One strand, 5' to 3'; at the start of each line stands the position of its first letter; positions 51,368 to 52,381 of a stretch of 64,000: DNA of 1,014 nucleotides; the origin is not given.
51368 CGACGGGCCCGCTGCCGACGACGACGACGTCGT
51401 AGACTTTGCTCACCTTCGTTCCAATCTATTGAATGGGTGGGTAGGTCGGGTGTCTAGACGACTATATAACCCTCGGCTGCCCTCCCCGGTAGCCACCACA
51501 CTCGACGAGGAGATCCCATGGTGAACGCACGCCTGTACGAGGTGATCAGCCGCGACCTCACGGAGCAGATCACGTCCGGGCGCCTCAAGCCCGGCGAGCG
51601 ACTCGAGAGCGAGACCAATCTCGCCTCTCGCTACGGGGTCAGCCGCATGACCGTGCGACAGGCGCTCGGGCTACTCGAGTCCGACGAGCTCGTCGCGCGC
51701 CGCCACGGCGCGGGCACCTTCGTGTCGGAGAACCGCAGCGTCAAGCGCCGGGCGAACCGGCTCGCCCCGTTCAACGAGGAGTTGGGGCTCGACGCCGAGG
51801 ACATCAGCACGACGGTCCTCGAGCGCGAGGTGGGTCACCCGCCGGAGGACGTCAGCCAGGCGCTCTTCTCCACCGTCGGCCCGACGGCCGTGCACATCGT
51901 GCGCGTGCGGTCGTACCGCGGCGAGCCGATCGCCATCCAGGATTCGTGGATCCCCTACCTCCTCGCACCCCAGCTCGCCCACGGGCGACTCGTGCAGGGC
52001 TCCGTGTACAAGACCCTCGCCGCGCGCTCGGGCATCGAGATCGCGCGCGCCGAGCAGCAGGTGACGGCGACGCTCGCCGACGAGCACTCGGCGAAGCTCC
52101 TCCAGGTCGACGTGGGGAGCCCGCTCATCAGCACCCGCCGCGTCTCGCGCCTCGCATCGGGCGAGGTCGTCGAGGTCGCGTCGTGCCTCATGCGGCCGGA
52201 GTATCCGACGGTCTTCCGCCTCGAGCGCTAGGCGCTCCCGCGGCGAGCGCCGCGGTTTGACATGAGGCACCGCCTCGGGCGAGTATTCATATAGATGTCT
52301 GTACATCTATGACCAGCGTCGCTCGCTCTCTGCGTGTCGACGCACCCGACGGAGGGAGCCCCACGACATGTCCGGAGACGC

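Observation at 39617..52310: Six copies of one AT-rich GTCTA(G/T)AC box mark every promoter region of the 35-58 kb island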

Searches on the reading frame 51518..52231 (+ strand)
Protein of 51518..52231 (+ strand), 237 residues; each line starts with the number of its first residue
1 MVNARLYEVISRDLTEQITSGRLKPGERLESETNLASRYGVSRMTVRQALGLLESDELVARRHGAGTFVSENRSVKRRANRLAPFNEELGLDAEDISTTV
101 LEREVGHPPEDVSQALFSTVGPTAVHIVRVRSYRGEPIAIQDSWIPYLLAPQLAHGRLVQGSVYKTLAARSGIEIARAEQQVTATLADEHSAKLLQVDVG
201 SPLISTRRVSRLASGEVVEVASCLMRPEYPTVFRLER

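Call 16: search_protein_families(library=pfam, proteins=[window:51518-52231:+])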
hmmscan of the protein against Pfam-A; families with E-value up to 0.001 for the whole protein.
window:51518-52231:+ (237 aa): 4 families
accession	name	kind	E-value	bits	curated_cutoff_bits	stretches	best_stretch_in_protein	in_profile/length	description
PF07702.18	UTRA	-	3.4e-31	108.4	23.8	1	96-228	6-138/141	UTRA domain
PF00392.27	GntR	-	2.3e-20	72.5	27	1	6-69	1-64/64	Bacterial regulatory proteins, gntR family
PF14502.12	HTH_41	-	9e-05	22.3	25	1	24-69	1-48/48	Helix-turn-helix domain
PF08220.18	HTH_DeoR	-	0.00064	19.9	21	0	34-70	19-55/57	DeoR-like helix-turn-helix domain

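Call 23: find_homologous_proteins(query=window:51518-52231:+)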
Query window:51518-52231:+ (237 aa): 912 proteins with E <= 0.001 among 2567 candidates; the best 120 are listed.
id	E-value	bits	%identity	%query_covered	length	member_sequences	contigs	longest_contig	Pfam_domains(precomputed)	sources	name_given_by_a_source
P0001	9.3e-146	501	100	100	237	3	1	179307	PF00392.28,PF07702.19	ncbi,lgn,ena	-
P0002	4.2e-117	408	79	100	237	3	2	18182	PF00392.28,PF07702.19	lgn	-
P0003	2.0e-114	399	78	100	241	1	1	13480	PF00392.28,PF07702.19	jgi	jgi:GntR family transcriptional regulator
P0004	8.2e-109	380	76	100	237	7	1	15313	PF00392.28,PF07702.19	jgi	jgi:GntR family transcriptional regulator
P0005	2.6e-105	369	73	100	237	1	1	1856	PF00392.28,PF08220.19,PF07702.19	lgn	-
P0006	1.4e-93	331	65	100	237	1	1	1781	PF14502.13,PF00392.28,PF08220.19,PF07702.19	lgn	-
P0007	5.4e-93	329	65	100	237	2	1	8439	PF00392.28,PF08220.19,PF07702.19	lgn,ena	-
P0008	4.2e-82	293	59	100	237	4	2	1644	PF00392.28,PF07702.19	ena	-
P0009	1.7e-77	278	57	100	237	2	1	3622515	PF00392.28,PF07702.19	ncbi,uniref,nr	ncbi:GntR family transcriptional regulator [Paramicrobacterium chengjingii]|uniref:GntR family trans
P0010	1.3e-70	256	53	99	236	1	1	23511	PF00392.28,PF07702.19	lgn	-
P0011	1.3e-70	256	56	98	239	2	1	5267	PF00392.28,PF08220.19,PF07702.19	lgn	-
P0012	9.0e-69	250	54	98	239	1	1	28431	PF00392.28,PF08220.19,PF07702.19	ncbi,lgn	ncbi:GntR family transcriptional regulator [Mycobacterium sp. NPDC003449]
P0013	1.2e-68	249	55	98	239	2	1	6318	PF00392.28,PF08220.19,PF07702.19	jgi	-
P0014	1.8e-68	249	54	98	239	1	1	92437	PF00392.28,PF08220.19,PF07702.19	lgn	-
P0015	2.3e-68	248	54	100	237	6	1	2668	PF14502.13,PF00392.28,PF08220.19,PF07702.19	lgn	-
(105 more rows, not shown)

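Call 26: find_related_loci(query=A1, collection=genome_contigs, flank=10000)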
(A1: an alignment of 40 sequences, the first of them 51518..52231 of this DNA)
Query A1 (237 aa) in genome_contigs; peptide patterns used: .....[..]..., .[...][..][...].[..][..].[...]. (x = any residue, [..] = any of these).
599 stretches matched a pattern (row limit reached: there are more); 583 encode a relative of the query (tblastn E <= 1e-3); the best 80 are kept; 80 distinct loci.
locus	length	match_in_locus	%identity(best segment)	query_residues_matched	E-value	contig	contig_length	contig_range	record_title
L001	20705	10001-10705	53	3-237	4e-70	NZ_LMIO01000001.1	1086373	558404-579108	Leifsonia sp. Root227 contig_1, whole genome shotgun sequence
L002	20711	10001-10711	48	1-237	5e-60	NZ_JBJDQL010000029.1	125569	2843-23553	Streptomyces sp. NPDC019531 NPDC019531_87_F3.ctg-0030, whole genome shotgun sequence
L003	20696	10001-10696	47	6-237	2e-56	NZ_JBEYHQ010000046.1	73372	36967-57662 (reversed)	Streptomyces sp. NPDC006975 NPDC006975_15_E12.ctg-0046, whole genome shotgun sequence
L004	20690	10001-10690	45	7-236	2e-54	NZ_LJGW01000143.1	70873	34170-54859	Streptomyces nanshensis strain SCSIO 10429 scaffold107, whole genome shotgun sequence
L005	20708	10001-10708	41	1-236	4e-54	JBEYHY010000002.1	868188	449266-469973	Saccharomonospora sp. NPDC006951 NPDC006951_269_E9.ctg-0002, whole genome shotgun sequence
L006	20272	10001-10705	42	1-236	2e-48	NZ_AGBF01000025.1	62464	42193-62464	Streptomyces zinciresistens K42 contig00025, whole genome shotgun sequence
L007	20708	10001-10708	42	1-236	8e-47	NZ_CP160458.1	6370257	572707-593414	Streptomyces phytohabitans strain HBERC20821 chromosome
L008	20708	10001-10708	42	1-236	3e-45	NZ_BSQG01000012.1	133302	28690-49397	Nocardiopsis ansamitocini strain NBRC 112285 sequence12, whole genome shotgun sequence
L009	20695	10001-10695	45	6-236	5e-46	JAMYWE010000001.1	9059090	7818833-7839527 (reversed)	Streptomyces sp. M19 contig_1, whole genome shotgun sequence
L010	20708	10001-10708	42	1-236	2e-39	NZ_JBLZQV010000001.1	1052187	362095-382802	Herbiconiux sp. YIM B11900 Scaffold1, whole genome shotgun sequence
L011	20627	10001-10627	40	18-226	5e-32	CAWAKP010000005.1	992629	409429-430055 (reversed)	MAG: uncultured Actinomycetota bacterium isolate MFD02134.bin.1.261 genome assembly, contig: contig_24648, whole genome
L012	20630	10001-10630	40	10-221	1e-29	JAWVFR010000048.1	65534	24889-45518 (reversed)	MAG: Solirubrobacteraceae bacterium isolate BP_458 scaffold_2947487, whole genome shotgun sequence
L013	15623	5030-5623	35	6-204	3e-29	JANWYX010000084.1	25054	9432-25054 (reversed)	MAG: Caldilinea sp. isolate SKYG81 k141_193411, whole genome shotgun sequence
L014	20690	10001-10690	31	1-228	5e-29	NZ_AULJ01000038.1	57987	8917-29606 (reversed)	Pontibacillus marinus BH030004 = DSM 16465 H514DRAFT_scaffold00023.23_C, whole genome shotgun sequence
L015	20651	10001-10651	39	10-226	1e-28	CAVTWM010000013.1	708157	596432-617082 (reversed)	MAG: uncultured Actinomycetes bacterium isolate MFD04651.bin.2.153 genome assembly, contig: contig_821, whole genome sho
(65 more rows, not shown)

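Call 30: search_protein_families(library=ncbifam, proteins=[window:51518-52231:+], max_evalue=1e-10)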
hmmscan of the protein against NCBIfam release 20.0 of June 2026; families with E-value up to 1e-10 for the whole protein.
window:51518-52231:+ (237 aa): 14 families
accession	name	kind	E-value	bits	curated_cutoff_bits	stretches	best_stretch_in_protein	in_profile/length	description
TIGR02018.2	his_ut_repres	equivalog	1.8e-34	119.1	220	1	7-223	1-213/226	histidine utilization transcriptional repressor HutC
NF041547.1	GntR_LSA1692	equivalog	4.4e-32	111.6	275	1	6-210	2-204/233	GntR family transcriptional regulator, LSA1692 subfamily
NF007292.0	PRK09764.1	equivalog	1.8e-31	109.2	281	1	3-221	3-219/240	GntR family transcriptional regulator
TIGR02325.1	C_P_lyase_phnF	equivalog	1.9e-28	99.6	156.8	1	6-222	9-224/238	phosphonate metabolism transcriptional regulator PhnF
TIGR02404.1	trehalos_R_Bsub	equivalog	5.1e-27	95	211.95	1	7-218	2-213/233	trehalose operon repressor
NF052441.1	TransRegRv0792c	equivalog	3e-24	85.7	400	1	13-228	24-238/260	Rv0792c family HTH-type transcriptional regulator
NF008491.0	PRK11402.1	subfamily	8e-24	84.5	269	1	5-225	11-229/243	GntR family transcriptional regulator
TIGR03337.1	phnR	equivalog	5.4e-22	78.6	296.75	1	7-220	3-214/231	phosphonate utilization transcriptional regulator PhnR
NF007486.0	PRK10079.1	equivalog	4.6e-18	65.8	363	1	7-226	14-231/241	phosphonate metabolism transcriptional regulator PhnF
NF052282.1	PLP_TF_PdxR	equivalog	3.4e-15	56.1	320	1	6-80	2-76/448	MocR-like pyridoxine biosynthesis transcription factor PdxR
NF007001.0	PRK09464.1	equivalog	9.9e-15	54.8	330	1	4-72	9-77/254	pyruvate dehydrogenase complex transcriptional repressor PdhR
NF011575.0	PRK14999.1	equivalog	1.4e-14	54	424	1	4-219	11-222/241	histidine utilization repressor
NF007741.0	PRK10421.1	equivalog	6.4e-12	45.4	311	1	3-89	5-91/262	transcriptional regulator LldR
NF052290.2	MocR_like_YczR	exception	7.4e-12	44.7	487.4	1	5-84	19-98/458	MocR-like transcription factor YczR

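Call 31: find_encoding_contigs(protein=P0001, flank=10000, max_places=3)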
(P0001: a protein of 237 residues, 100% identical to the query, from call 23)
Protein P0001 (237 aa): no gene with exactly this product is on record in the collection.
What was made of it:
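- Tried and rejected: Looking up the window's own regulator to identify the source contig found nothing on record (call 31).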

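Call 32: find_encoding_contigs(protein=P0002, flank=10000, max_places=3)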
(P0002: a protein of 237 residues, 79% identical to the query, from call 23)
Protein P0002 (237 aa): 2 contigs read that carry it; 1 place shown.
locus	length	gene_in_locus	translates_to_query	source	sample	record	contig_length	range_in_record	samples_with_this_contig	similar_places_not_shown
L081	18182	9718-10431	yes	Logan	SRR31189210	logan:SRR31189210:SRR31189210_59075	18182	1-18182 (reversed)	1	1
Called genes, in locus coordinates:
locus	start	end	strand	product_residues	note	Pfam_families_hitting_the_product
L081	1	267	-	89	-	?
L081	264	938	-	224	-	PF00528:BPD_transp_1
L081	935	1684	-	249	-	PF00528:BPD_transp_1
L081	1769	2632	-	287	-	PF00497:SBP_bac_3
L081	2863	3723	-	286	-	PF08450:SGL, PF03088:Str_synth (faint)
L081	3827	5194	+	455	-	PF03972:MmgE_PrpD_N, PF19305:MmgE_PrpD_C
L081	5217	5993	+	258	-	PF01261:AP_endonuc_2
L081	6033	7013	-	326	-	PF01370:Epimerase, PF04321:RmlD_sub_bind (faint), PF13460:NAD_binding_10, PF16363:GDP_Man_Dehyd (weak)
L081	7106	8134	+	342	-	PF02615:Ldh_2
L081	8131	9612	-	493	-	PF00732:GMC_oxred_N, PF05199:GMC_oxred_C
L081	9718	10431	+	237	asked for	PF00392:GntR, PF07702:UTRA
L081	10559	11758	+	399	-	PF02515:CoA_transf_3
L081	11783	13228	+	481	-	PF00370:FGGY_N, PF02782:FGGY_C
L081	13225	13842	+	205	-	PF01081:Aldolase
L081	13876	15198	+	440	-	PF13378:MR_MLE_C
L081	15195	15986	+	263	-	PF23441:SDR, PF00106:adh_short, PF08659:KR, PF13561:adh_short_C2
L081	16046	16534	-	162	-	PF16571:FBP_C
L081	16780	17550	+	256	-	PF00561:Abhydrolase_1, PF12146:Hydrolase_4, PF12695:Abhydrolase_5 (faint), PF12697:Abhydrolase_6, PF20408:Abhydrolase_11 (faint)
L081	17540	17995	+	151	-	-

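Call 33: find_encoding_contigs(protein=P0009, flank=10000, max_places=3)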
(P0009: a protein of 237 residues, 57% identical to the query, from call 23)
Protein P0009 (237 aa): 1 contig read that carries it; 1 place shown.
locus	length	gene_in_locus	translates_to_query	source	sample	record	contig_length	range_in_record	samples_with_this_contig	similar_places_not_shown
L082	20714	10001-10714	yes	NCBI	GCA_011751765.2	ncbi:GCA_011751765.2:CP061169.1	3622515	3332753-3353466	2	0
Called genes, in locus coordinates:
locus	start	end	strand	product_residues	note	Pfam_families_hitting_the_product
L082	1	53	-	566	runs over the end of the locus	PF02776:TPP_enzyme_N, PF00205:TPP_enzyme_M, PF02775:TPP_enzyme_C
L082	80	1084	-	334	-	PF01575:MaoC_dehydratas (faint)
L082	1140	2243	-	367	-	PF00732:GMC_oxred_N (weak), PF05199:GMC_oxred_C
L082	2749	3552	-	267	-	PF01144:CoA_trans (weak)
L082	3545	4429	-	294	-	PF01144:CoA_trans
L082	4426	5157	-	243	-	PF00005:ABC_tran, PF02463:SMC_N, PF13304:AAA_21 (faint)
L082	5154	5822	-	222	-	PF00528:BPD_transp_1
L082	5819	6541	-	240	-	PF00528:BPD_transp_1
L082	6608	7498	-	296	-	PF00497:SBP_bac_3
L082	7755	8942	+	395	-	PF02515:CoA_transf_3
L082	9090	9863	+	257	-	PF01261:AP_endonuc_2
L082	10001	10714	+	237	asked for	PF00392:GntR, PF07702:UTRA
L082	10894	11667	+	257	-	PF00106:adh_short, PF08659:KR, PF13561:adh_short_C2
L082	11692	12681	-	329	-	PF08240:ADH_N, PF16912:Glu_dehyd_C (weak), PF00107:ADH_zinc_N, PF13602:ADH_zinc_N_2 (weak)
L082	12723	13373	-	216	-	PF00392:GntR, PF07729:FCD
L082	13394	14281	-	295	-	PF01791:DeoC (weak), PF09863:DUF2090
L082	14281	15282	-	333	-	PF08240:ADH_N, PF00107:ADH_zinc_N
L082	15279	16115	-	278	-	PF00528:BPD_transp_1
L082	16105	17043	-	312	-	PF00528:BPD_transp_1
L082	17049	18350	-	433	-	PF01547:SBP_bac_1, PF13416:SBP_bac_8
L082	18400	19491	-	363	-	PF00365:PFK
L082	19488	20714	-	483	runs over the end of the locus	PF00171:Aldedh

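Call 34: find_encoding_contigs(protein=P0003, flank=10000, max_places=2)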
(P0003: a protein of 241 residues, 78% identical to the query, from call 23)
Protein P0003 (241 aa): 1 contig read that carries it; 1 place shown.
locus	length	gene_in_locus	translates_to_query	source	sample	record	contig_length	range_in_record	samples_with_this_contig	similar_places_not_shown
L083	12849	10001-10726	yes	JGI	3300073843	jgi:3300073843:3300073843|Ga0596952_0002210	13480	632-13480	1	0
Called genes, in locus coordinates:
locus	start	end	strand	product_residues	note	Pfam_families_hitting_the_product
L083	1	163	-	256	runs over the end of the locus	-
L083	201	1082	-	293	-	PF01144:CoA_trans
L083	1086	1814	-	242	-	PF02463:SMC_N, PF00005:ABC_tran, PF13304:AAA_21 (faint)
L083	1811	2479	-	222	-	PF00528:BPD_transp_1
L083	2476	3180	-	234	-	PF00528:BPD_transp_1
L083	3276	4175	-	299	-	PF00497:SBP_bac_3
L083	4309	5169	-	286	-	PF08450:SGL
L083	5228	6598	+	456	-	PF03972:MmgE_PrpD_N, PF19305:MmgE_PrpD_C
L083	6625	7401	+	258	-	PF01261:AP_endonuc_2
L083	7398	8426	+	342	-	PF02615:Ldh_2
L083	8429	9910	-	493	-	PF00732:GMC_oxred_N, PF05199:GMC_oxred_C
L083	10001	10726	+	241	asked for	PF00392:GntR, PF07702:UTRA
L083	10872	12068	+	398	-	PF02515:CoA_transf_3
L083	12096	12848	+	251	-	?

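Call 35: find_encoding_contigs(protein=P0004, flank=10000, max_places=2)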
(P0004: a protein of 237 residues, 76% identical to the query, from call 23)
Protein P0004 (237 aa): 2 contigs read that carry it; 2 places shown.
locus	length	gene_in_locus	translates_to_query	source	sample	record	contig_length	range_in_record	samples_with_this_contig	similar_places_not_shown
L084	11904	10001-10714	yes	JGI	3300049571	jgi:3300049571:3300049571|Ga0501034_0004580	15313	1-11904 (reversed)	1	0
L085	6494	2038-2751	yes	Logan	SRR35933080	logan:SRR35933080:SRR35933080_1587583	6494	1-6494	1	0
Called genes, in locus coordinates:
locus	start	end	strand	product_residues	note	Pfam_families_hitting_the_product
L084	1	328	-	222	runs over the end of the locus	PF00528:BPD_transp_1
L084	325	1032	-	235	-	PF00528:BPD_transp_1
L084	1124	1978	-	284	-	PF00497:SBP_bac_3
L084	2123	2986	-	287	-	PF08450:SGL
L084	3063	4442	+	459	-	PF03972:MmgE_PrpD_N, PF19305:MmgE_PrpD_C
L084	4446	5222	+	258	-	PF01261:AP_endonuc_2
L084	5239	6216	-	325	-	PF01370:Epimerase, PF04321:RmlD_sub_bind (faint), PF13460:NAD_binding_10 (weak), PF16363:GDP_Man_Dehyd (faint)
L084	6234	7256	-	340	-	PF01408:GFO_IDH_MocA, PF02894:GFO_IDH_MocA_C (weak), PF22725:GFO_IDH_MocA_C3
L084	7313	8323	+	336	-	PF02615:Ldh_2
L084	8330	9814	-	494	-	PF00890:FAD_binding_2 (faint), PF00732:GMC_oxred_N, PF05199:GMC_oxred_C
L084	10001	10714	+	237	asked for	PF00392:GntR, PF07702:UTRA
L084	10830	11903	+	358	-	?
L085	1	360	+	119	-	?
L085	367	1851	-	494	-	PF00890:FAD_binding_2 (faint), PF00732:GMC_oxred_N, PF05199:GMC_oxred_C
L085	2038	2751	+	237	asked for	PF00392:GntR, PF07702:UTRA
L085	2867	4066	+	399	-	PF02515:CoA_transf_3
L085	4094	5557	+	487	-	PF00370:FGGY_N, PF02782:FGGY_C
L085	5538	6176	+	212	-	PF01081:Aldolase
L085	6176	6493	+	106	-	?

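Call 36: find_encoding_contigs(protein=P0010, flank=10000, max_places=2)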
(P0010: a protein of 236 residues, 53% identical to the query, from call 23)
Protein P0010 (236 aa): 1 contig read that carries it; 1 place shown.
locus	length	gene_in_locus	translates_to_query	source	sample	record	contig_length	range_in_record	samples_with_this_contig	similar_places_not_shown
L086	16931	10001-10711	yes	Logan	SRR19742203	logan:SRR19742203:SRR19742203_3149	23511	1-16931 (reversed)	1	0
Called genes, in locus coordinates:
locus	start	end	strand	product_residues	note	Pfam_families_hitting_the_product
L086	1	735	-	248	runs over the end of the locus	PF00005:ABC_tran, PF02463:SMC_N, PF13304:AAA_21 (faint)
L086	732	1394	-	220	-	PF00528:BPD_transp_1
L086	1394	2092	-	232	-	PF00528:BPD_transp_1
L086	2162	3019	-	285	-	PF00497:SBP_bac_3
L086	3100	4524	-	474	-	PF00370:FGGY_N, PF02782:FGGY_C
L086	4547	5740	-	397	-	PF02515:CoA_transf_3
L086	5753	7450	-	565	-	PF02776:TPP_enzyme_N, PF00205:TPP_enzyme_M, PF02775:TPP_enzyme_C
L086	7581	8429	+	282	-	PF01261:AP_endonuc_2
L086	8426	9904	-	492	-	PF00732:GMC_oxred_N, PF05199:GMC_oxred_C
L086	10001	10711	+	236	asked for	PF00392:GntR, PF07702:UTRA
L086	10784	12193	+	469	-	PF00370:FGGY_N, PF02782:FGGY_C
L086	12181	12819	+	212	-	PF01081:Aldolase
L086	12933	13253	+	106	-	-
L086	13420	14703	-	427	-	PF03816:LytR_cpsA_psr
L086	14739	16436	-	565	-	PF00270:DEAD, PF04851:ResIII (faint), PF00271:Helicase_C, PF16124:RecQ_Zn_bind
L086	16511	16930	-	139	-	?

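Call 37: find_encoding_contigs(protein=P0014, flank=10000, max_places=2)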
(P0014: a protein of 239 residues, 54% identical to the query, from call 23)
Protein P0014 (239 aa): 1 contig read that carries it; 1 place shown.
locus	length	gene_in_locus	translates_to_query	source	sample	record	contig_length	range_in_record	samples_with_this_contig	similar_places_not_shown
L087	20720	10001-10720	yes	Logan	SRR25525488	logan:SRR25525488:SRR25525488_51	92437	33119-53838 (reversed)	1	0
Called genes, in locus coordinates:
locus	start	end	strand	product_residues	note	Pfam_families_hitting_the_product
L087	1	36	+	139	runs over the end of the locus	PF01475:FUR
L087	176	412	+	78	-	PF00830:Ribosomal_L28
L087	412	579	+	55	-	PF00471:Ribosomal_L33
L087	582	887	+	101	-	PF00253:Ribosomal_S14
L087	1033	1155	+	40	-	-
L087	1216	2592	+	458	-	PF13416:SBP_bac_8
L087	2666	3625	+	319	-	PF00528:BPD_transp_1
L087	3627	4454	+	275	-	PF00528:BPD_transp_1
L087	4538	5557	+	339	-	PF01575:MaoC_dehydratas (faint)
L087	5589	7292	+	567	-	PF02776:TPP_enzyme_N, PF00205:TPP_enzyme_M, PF02775:TPP_enzyme_C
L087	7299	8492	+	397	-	PF02515:CoA_transf_3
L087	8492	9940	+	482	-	PF00370:FGGY_N, PF02782:FGGY_C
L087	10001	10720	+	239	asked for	PF00392:GntR, PF08220:HTH_DeoR (faint), PF07702:UTRA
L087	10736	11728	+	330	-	PF01575:MaoC_dehydratas (weak)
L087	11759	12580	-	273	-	PF00106:adh_short, PF01370:Epimerase (weak), PF08659:KR (weak), PF13561:adh_short_C2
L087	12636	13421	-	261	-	PF08501:Shikimate_dh_N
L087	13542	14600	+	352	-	PF01408:GFO_IDH_MocA, PF02894:GFO_IDH_MocA_C (weak), PF22725:GFO_IDH_MocA_C3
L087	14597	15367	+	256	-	PF00106:adh_short, PF08659:KR, PF13561:adh_short_C2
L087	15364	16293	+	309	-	PF01144:CoA_trans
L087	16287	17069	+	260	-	PF01144:CoA_trans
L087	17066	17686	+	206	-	PF01144:CoA_trans (faint)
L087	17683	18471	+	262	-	PF00106:adh_short, PF08659:KR, PF23441:SDR, PF01370:Epimerase, PF13561:adh_short_C2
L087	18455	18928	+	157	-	PF01575:MaoC_dehydratas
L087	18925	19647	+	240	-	PF00106:adh_short, PF01370:Epimerase, PF08659:KR, PF23441:SDR (weak), PF13561:adh_short_C2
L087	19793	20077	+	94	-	PF00216:Bac_DNA_binding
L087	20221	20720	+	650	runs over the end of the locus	PF05425:CopD, PF09678:Caa3_CtaG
